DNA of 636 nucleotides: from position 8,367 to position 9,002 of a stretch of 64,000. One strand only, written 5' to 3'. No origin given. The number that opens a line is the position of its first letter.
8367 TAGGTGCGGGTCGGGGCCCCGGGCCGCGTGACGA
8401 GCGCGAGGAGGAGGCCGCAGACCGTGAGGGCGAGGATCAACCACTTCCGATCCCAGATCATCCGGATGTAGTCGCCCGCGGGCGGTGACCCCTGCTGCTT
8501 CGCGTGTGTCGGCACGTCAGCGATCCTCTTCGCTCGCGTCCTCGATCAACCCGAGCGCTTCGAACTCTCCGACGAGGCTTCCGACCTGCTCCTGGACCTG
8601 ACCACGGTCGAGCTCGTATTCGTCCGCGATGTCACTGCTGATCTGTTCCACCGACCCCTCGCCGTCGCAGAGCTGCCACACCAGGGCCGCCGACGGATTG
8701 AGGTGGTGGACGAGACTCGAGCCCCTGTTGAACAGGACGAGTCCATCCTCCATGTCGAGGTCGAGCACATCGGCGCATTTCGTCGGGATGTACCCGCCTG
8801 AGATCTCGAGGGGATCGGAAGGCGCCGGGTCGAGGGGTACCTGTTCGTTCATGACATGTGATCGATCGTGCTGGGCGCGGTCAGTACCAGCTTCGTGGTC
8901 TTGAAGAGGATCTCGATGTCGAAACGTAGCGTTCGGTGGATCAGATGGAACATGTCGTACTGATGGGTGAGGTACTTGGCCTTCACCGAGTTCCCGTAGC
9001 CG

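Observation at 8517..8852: PqqD/RRE-type peptide chaperone translationally coupled between a BY-kinase and the priming glycosylphosphotransferase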

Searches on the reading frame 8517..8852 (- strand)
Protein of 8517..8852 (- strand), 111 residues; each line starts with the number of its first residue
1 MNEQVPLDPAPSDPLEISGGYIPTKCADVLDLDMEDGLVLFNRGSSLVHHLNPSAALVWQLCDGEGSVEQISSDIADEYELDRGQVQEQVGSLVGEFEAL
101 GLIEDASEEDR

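Call 7: search_protein_families(library=ncbifam, proteins=[window:8517-8852:-], max_evalue=0.1)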
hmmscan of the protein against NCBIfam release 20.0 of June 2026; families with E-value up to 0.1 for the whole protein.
window:8517-8852:- (111 aa): 7 families
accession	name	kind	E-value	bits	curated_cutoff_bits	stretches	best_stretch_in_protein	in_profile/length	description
TIGR04353.1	PqqD_rel_X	equivalog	2.1e-10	41.4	35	1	35-104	2-74/74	HPr-rel-A system PqqD family peptide chaperone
NF033530.1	lasso_PqqD_Strm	exception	1.1e-09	38.4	70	1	28-103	3-78/78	lasso peptide biosynthesis PqqD family chaperone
TIGR04248.1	SCM_PqqD_rel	equivalog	1.6e-06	28.3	100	1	29-96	7-74/84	SynChlorMet cassette protein ScmD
TIGR03859.1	PQQ_PqqD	equivalog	1.1e-05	25.2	46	1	49-97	27-74/81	pyrroloquinoline quinone biosynthesis peptide chaperone PqqD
NF033536.1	lasso_PqqD_Bac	exception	6.5e-05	23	80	1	30-104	13-87/88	lasso peptide biosynthesis PqqD family chaperone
TIGR04302.1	geo_PqqD_fam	equivalog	8.9e-05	22.9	100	1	39-103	39-100/102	GeoRSP system PqqD family peptide chaperone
NF002535.0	PRK02079.1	equivalog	0.00063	19.5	101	1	50-80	37-67/92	pyrroloquinoline quinone biosynthesis peptide chaperone PqqD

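Call 8: search_protein_families(library=pfam, proteins=[window:8517-8852:-], max_evalue=0.1)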
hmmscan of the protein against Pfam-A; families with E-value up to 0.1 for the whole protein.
window:8517-8852:- (111 aa): 1 family
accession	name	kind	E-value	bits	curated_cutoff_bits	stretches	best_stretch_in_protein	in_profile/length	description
PF05402.18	PqqD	-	1.4e-15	57.8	23.4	1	38-103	2-67/67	Coenzyme PQQ synthesis protein D (PqqD)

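Call 15: find_homologous_proteins(query=window:8517-8852:-, max_evalue=0.001)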
Query window:8517-8852:- (111 aa): 128 proteins with E <= 0.001 among 134 candidates; the best 120 are listed.
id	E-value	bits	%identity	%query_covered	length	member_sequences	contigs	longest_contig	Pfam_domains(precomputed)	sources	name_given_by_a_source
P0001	1.7e-64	233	98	100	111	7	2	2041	PF05402.19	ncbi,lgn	-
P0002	8.9e-49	182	79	96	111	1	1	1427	PF05402.19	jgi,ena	jgi:PqqD family protein of HPr-rel-A system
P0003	8.4e-46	172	73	98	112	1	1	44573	PF05402.19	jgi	jgi:PqqD family protein of HPr-rel-A system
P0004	7.0e-45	170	74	96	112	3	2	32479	PF05402.19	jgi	jgi:PqqD family protein of HPr-rel-A system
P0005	8.3e-45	169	73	96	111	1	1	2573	PF05402.19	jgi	jgi:PqqD family protein of HPr-rel-A system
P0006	3.3e-44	167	73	97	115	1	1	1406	PF05402.19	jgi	jgi:PqqD family protein of HPr-rel-A system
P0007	1.1e-43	166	73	97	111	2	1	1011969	PF05402.19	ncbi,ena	-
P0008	7.2e-38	147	66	98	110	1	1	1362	PF05402.19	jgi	jgi:PqqD family protein of HPr-rel-A system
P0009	2.9e-37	145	67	99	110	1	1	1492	PF05402.19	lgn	-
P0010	2.0e-36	142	63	98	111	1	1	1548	PF05402.19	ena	-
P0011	4.1e-34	135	62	90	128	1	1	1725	PF05402.19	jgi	jgi:PqqD family protein of HPr-rel-A system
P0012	2.3e-33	132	60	87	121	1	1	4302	PF05402.19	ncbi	-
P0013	5.3e-33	131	58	91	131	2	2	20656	PF05402.19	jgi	jgi:pyrroloquinoline quinone biosynthesis protein D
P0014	3.4e-32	129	58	90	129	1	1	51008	PF05402.19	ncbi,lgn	ncbi:MAG TPA: HPr-rel-A system PqqD family peptide chaperone [Actinomycetota bacterium]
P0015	5.0e-32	128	62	86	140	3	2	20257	PF05402.19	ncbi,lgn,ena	-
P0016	5.2e-32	128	58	90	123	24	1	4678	PF05402.19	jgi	jgi:PqqD family protein of HPr-rel-A system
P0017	2.4e-31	126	59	88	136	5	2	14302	PF05402.19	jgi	jgi:PqqD family protein of HPr-rel-A system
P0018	2.8e-31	126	62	83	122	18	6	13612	PF05402.19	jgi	jgi:PqqD family protein of HPr-rel-A system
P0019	4.3e-31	125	57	92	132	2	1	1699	PF05402.19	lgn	-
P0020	6.1e-31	125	53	93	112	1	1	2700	PF05402.19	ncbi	-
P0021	6.3e-31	125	61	83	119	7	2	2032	PF05402.19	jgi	jgi:PqqD family protein of HPr-rel-A system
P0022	1.1e-30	124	57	87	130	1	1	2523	PF05402.19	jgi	jgi:PqqD family protein of HPr-rel-A system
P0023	1.4e-30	124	58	91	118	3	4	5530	PF05402.19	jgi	jgi:hypothetical protein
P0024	1.8e-30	123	57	91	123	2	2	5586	PF05402.19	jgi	jgi:PqqD family protein of HPr-rel-A system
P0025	1.9e-30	123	57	91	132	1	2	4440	PF05402.19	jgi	jgi:PqqD family protein of HPr-rel-A system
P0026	2.1e-30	123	60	83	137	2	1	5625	PF05402.19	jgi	jgi:Coenzyme PQQ synthesis protein D (PqqD)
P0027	2.5e-30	123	53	99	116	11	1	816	PF05402.19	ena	-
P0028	2.5e-30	123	58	87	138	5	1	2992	PF05402.19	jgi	jgi:hypothetical protein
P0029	3.0e-30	122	61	83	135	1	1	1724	PF05402.19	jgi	jgi:PqqD family protein of HPr-rel-A system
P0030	3.9e-30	122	56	87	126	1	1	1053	PF05402.19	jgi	jgi:hypothetical protein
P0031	4.3e-30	122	61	86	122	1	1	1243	PF05402.19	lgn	-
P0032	5.1e-30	122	59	84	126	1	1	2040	PF05402.19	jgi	jgi:hypothetical protein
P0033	5.1e-30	122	59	86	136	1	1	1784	PF05402.19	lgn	-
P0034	6.0e-30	121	54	90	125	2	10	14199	PF05402.19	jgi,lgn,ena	jgi:PqqD family protein of HPr-rel-A system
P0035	6.3e-30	121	59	89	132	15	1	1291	PF05402.19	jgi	jgi:PqqD family protein of HPr-rel-A system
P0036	6.4e-30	121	56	91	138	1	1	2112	PF05402.19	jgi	-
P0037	6.4e-30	121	59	86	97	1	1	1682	PF05402.19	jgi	jgi:PqqD family protein of HPr-rel-A system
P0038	8.3e-30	121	58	84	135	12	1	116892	PF05402.19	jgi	jgi:PqqD family protein of HPr-rel-A system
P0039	8.8e-30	121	59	86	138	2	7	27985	PF05402.19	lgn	-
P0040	1.0e-29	121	59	86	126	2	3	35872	PF05402.19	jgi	jgi:Coenzyme PQQ synthesis protein D (PqqD)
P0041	1.1e-29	121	59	84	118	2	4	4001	PF05402.19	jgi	jgi:PqqD family protein of HPr-rel-A system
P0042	1.2e-29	120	60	87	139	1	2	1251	PF05402.19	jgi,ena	-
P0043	1.3e-29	120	57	90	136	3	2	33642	PF05402.19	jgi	jgi:PqqD family protein of HPr-rel-A system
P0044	1.5e-29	120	56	91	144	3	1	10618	PF05402.19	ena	-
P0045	1.8e-29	120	49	99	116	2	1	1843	PF05402.19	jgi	jgi:coenzyme PQQ synthesis protein D (PqqD)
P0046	1.9e-29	120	56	86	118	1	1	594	PF05402.19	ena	-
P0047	2.3e-29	120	61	85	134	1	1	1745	PF05402.19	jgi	jgi:PqqD family protein of HPr-rel-A system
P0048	2.5e-29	119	56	87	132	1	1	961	PF05402.19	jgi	jgi:PqqD family protein of HPr-rel-A system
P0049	2.5e-29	119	50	93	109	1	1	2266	PF05402.19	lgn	-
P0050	2.6e-29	119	61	85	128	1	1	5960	PF05402.19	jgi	jgi:PqqD family protein of HPr-rel-A system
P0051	2.6e-29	119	59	86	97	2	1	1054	PF05402.19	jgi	jgi:PqqD family protein of HPr-rel-A system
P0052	2.8e-29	119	60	85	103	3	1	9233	PF05402.19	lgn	-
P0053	3.2e-29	119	59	82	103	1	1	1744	PF05402.19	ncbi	ncbi:MAG: PqqD family protein [Actinomycetota bacterium]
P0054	3.6e-29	119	63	79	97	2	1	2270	PF05402.19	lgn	-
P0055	5.4e-29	118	60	83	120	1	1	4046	PF05402.19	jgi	jgi:PqqD family protein of HPr-rel-A system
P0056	6.1e-29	118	59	86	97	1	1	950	PF05402.19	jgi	jgi:PqqD family protein of HPr-rel-A system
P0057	6.5e-29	118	59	86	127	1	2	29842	PF05402.19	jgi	jgi:PqqD family protein of HPr-rel-A system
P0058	6.9e-29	118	54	94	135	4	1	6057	PF05402.19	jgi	jgi:PqqD family protein of HPr-rel-A system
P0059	7.0e-29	118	57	89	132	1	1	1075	PF05402.19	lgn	-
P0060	8.0e-29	118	59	86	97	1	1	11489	PF05402.19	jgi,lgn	jgi:PqqD family protein of HPr-rel-A system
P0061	1.1e-28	117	56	89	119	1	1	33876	PF05402.19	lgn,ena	-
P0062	1.3e-28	117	59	85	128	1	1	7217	PF05402.19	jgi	jgi:PqqD family protein of HPr-rel-A system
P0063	1.4e-28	117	51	97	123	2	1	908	PF05402.19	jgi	jgi:PqqD family protein of HPr-rel-A system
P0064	1.5e-28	117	57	85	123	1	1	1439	PF05402.19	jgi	jgi:PqqD family protein of HPr-rel-A system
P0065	1.5e-28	117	57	88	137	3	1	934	PF05402.19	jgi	jgi:PqqD family protein of HPr-rel-A system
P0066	1.5e-28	117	60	85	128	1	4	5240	PF05402.19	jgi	jgi:PqqD family protein of HPr-rel-A system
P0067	1.7e-28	117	53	95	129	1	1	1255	PF05402.19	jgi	jgi:PqqD family protein of HPr-rel-A system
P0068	1.8e-28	117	56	86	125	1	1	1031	PF05402.19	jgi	jgi:PqqD family protein of HPr-rel-A system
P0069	2.1e-28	117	53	95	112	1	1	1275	PF05402.19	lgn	-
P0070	2.2e-28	116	59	84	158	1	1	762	PF05402.19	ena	-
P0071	3.5e-28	116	58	88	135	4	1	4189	PF05402.19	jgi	jgi:PqqD family protein of HPr-rel-A system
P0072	4.2e-28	116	58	83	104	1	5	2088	PF05402.19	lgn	-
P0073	5.2e-28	115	51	95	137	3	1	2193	PF05402.19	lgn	-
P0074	5.5e-28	115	58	86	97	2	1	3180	PF05402.19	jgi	jgi:uncharacterized metal-binding protein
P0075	5.7e-28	115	51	89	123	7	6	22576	PF05402.19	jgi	jgi:PqqD family protein of HPr-rel-A system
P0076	5.9e-28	115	52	88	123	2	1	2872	PF05402.19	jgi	jgi:PqqD family protein of HPr-rel-A system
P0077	6.3e-28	115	55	86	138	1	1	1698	PF05402.19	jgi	jgi:PqqD family protein of HPr-rel-A system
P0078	6.9e-28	115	48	95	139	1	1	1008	PF05402.19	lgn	-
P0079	1.1e-27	114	62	77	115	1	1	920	PF05402.19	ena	-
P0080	1.1e-27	114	54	86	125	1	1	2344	PF05402.19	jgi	jgi:PqqD family protein of HPr-rel-A system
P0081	1.2e-27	114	57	84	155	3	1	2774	PF05402.19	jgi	jgi:PqqD family protein of HPr-rel-A system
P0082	1.4e-27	114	54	90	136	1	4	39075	PF05402.19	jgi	jgi:PqqD family protein of HPr-rel-A system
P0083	1.6e-27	114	58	82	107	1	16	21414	PF05402.19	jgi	jgi:PqqD family protein of HPr-rel-A system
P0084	1.6e-27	114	55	87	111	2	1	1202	PF05402.19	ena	-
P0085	2.0e-27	113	52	90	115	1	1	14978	PF05402.19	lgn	-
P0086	2.4e-27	113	57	84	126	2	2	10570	PF05402.19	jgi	jgi:PqqD family protein of HPr-rel-A system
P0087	2.6e-27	113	51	85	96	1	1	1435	PF05402.19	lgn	-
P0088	2.9e-27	113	50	98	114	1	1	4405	PF05402.19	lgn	-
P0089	2.9e-27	113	55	91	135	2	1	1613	PF05402.19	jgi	jgi:PqqD family protein of HPr-rel-A system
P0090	3.0e-27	113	50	88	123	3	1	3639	PF05402.19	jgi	jgi:PqqD family protein of HPr-rel-A system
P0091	3.1e-27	113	61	82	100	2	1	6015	PF05402.19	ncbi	-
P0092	3.7e-27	112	54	86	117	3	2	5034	PF05402.19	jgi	jgi:PqqD family protein of HPr-rel-A system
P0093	4.2e-27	112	51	88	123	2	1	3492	PF05402.19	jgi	jgi:PqqD family protein of HPr-rel-A system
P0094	4.2e-27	112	52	88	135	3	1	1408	PF05402.19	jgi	jgi:PqqD family protein of HPr-rel-A system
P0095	8.2e-27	111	53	86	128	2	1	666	PF05402.19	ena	-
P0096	1.2e-26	111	53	84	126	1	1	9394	PF05402.19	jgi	jgi:PqqD family protein of HPr-rel-A system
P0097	1.6e-26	110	57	83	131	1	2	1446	PF05402.19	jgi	jgi:PqqD family protein of HPr-rel-A system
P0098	1.7e-26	110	60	82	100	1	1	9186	PF05402.19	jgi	jgi:PqqD family protein of HPr-rel-A system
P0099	1.7e-26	110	51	87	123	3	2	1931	PF05402.19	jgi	jgi:PqqD family protein of HPr-rel-A system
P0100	2.7e-26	110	55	83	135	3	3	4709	PF05402.19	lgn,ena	-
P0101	2.7e-26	110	49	87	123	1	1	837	PF05402.19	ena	-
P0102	3.1e-26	109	53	84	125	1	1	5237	PF05402.19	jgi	jgi:PqqD family protein of HPr-rel-A system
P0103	4.1e-26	109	54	83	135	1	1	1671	PF05402.19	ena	-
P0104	4.5e-26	109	51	85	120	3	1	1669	PF05402.19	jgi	jgi:PqqD family protein of HPr-rel-A system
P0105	5.5e-26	109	58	77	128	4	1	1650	PF05402.19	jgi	jgi:PqqD family protein of HPr-rel-A system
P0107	8.2e-26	108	53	84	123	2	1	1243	PF05402.19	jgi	jgi:PqqD family protein of HPr-rel-A system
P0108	1.4e-25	107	51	86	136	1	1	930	PF05402.19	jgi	jgi:Coenzyme PQQ synthesis protein D (PqqD)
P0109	1.5e-25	107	49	87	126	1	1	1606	PF05402.19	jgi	jgi:PqqD family protein of HPr-rel-A system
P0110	1.7e-25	107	52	87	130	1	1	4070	PF05402.19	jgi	jgi:PqqD family protein of HPr-rel-A system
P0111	2.1e-25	107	48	86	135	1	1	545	PF05402.19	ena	-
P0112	2.9e-25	106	51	84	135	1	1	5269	PF05402.19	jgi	jgi:PqqD family protein of HPr-rel-A system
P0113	5.7e-25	105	60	80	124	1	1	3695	PF05402.19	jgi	jgi:pyrroloquinoline quinone biosynthesis protein D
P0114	6.0e-25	105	49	84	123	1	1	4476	PF05402.19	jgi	jgi:PqqD family protein of HPr-rel-A system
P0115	6.0e-25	105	48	84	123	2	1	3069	PF05402.19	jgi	-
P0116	6.1e-25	105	56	80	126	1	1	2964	PF05402.19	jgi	jgi:PqqD family protein of HPr-rel-A system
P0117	7.1e-25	105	53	86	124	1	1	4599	PF05402.19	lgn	-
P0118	8.3e-25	105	52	88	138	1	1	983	PF05402.19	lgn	-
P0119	1.7e-24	104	58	76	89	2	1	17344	PF05402.19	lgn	-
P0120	7.9e-24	102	52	80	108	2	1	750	PF05402.19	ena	-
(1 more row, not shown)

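Call 16: find_encoding_contigs(protein=window:8517-8852:-, flank=10000, max_places=10)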
Protein window:8517-8852:- (111 aa): 18 contigs read that carry it; 10 places shown.
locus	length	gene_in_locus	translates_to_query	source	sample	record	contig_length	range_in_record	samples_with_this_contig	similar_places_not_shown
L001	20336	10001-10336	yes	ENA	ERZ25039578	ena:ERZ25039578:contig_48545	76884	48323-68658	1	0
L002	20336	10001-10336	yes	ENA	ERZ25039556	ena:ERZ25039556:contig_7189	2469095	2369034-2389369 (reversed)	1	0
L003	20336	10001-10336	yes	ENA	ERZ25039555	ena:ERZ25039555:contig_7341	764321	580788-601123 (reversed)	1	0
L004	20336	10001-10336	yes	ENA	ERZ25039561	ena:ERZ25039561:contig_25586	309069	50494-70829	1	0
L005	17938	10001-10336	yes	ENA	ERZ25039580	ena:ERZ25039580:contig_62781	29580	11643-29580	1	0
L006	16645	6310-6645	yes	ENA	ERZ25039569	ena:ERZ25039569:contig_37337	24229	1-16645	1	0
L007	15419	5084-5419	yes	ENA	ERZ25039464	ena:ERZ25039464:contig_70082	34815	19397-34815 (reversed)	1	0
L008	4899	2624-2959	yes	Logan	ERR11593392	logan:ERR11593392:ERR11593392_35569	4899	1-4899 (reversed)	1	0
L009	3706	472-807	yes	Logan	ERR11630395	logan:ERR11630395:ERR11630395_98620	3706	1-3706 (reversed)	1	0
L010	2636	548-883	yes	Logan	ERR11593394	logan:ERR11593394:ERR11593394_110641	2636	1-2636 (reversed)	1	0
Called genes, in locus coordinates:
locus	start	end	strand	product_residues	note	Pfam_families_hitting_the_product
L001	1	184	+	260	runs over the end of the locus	PF02900:LigB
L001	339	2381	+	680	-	-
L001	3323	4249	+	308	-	-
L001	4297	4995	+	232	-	-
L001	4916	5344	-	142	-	PF05423:Mycobact_memb (weak)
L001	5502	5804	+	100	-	PF00166:Cpn10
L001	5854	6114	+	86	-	PF00118:Cpn60_TCP1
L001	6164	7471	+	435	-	PF00118:Cpn60_TCP1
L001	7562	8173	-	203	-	PF04545:Sigma70_r4 (weak), PF00196:GerE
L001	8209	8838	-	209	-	PF00072:Response_reg (weak), PF00196:GerE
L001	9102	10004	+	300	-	PF02397:Bac_transf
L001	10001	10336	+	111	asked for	PF05402:PqqD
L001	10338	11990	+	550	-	PF01656:CbiA (weak), PF10609:ParA (weak), PF13614:AAA_31 (faint)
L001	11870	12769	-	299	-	PF14907:NTP_transf_5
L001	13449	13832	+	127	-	-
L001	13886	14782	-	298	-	-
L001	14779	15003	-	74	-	-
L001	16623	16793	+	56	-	-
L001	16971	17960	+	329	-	PF13439:Glyco_transf_4, PF13477:Glyco_trans_4_2, PF13579:Glyco_trans_4_4, PF20706:GT4-conflict (weak), PF00534:Glycos_transf_1, PF13692:Glyco_trans_1_4, PF13524:Glyco_trans_1_2 (faint)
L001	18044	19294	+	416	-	PF04932:Wzy_C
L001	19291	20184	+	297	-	-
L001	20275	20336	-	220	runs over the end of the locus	-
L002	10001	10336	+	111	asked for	PF05402:PqqD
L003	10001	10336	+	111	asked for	PF05402:PqqD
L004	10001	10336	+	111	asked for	PF05402:PqqD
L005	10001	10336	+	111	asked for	PF05402:PqqD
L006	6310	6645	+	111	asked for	PF05402:PqqD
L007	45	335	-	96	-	PF05423:Mycobact_memb (weak)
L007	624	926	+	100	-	PF00166:Cpn10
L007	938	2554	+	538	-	PF00118:Cpn60_TCP1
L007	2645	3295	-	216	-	PF00196:GerE, PF04545:Sigma70_r4 (faint)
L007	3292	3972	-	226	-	PF00072:Response_reg, PF00196:GerE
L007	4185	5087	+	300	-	PF02397:Bac_transf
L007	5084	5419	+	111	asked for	PF05402:PqqD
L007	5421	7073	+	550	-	PF01656:CbiA (weak), PF10609:ParA (weak), PF13614:AAA_31 (faint)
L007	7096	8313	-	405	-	PF14907:NTP_transf_5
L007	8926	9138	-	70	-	-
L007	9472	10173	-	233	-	-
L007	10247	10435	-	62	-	-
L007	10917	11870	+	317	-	PF13469:Sulfotransfer_3 (faint)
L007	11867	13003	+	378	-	PF13477:Glyco_trans_4_2, PF13439:Glyco_transf_4, PF13579:Glyco_trans_4_4, PF20706:GT4-conflict (faint), PF00534:Glycos_transf_1, PF13692:Glyco_trans_1_4, PF13524:Glyco_trans_1_2 (weak)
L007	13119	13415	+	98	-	-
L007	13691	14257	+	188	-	PF04932:Wzy_C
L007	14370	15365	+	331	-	-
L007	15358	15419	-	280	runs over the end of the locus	-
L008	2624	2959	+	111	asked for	PF05402:PqqD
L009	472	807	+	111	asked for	PF05402:PqqD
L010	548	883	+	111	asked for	PF05402:PqqD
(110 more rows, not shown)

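Call 29: find_related_loci(query=A1, collection=genome_contigs, flank=10000)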
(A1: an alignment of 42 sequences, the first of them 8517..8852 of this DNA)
Query A1 (111 aa) in genome_contigs; peptide patterns used: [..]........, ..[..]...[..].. (x = any residue, [..] = any of these).
30 stretches matched a pattern; 25 encode a relative of the query (tblastn E <= 1e-3); 25 distinct loci.
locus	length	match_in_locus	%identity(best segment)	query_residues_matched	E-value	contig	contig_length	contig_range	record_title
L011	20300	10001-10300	61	8-107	7e-39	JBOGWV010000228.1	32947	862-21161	MAG: Actinomycetota bacterium isolate SC-S_metawrap_bin.130 k127_607325, whole genome shotgun sequence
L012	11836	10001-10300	58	6-105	3e-36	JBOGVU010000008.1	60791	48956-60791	MAG: Actinomycetota bacterium isolate SD8030_metabat2.bin.23 NODE_42_length_60791_cov_1.902990, whole genome shotgun seq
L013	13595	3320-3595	62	14-105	2e-35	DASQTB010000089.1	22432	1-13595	MAG TPA_asm: Actinomycetota bacterium isolate SMAG_U10924 k141_1314357, whole genome shotgun sequence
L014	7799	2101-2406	54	8-105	9e-35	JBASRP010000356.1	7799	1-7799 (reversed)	MAG: Actinomycetota bacterium isolate MFD13529_ilm_asm_bin10 k127_14648, whole genome shotgun sequence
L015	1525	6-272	61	17-105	6e-35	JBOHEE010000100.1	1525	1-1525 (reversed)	MAG: Nitriliruptorales bacterium isolate M3-S_metabat2.bin.25_sub k127_3023460, whole genome shotgun sequence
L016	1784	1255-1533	57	14-106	1e-33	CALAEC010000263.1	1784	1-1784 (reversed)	MAG TPA_asm: uncultured actinobacterium isolate ERR671918_bin.18_CONCOCT_v1.1_MAG genome assembly, contig: ERZ1756179.34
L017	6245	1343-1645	51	9-109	4e-33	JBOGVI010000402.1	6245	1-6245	MAG: Actinomycetota bacterium isolate M3-S_metabat2.bin.172 k127_1081812, whole genome shotgun sequence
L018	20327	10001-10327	50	1-109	7e-33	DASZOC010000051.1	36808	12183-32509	MAG TPA_asm: Actinomycetota bacterium isolate SMAG_U5934 k141_148592, whole genome shotgun sequence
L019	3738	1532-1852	53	4-109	7e-33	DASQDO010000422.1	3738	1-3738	MAG TPA_asm: Actinomycetota bacterium isolate SMAG_U11729 k141_290384, whole genome shotgun sequence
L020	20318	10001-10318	52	3-109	2e-32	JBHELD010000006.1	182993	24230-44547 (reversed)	MAG: Actinomycetota bacterium isolate S1_bin.1.orig S1_k141_1077271, whole genome shotgun sequence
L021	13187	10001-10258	59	21-106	3e-32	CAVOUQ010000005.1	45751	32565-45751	MAG: uncultured Actinomycetes bacterium isolate MFD10007.bin.2.82 genome assembly, contig: contig_103609, whole genome s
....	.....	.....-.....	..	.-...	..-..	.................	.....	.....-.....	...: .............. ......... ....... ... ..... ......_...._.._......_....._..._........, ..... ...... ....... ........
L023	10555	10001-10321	52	2-109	3e-32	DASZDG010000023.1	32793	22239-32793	MAG TPA_asm: Actinomycetota bacterium isolate SMAG_U6462 k141_305829, whole genome shotgun sequence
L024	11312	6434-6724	55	13-109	2e-31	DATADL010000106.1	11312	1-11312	MAG TPA_asm: Actinomycetota bacterium isolate SMAG_U6749 k141_522242, whole genome shotgun sequence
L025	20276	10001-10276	53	17-108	2e-31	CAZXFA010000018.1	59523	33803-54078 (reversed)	MAG TPA_asm: uncultured Actinomycetes bacterium isolate SRP321284_co1_126 genome assembly, contig: NODE_588_length_59523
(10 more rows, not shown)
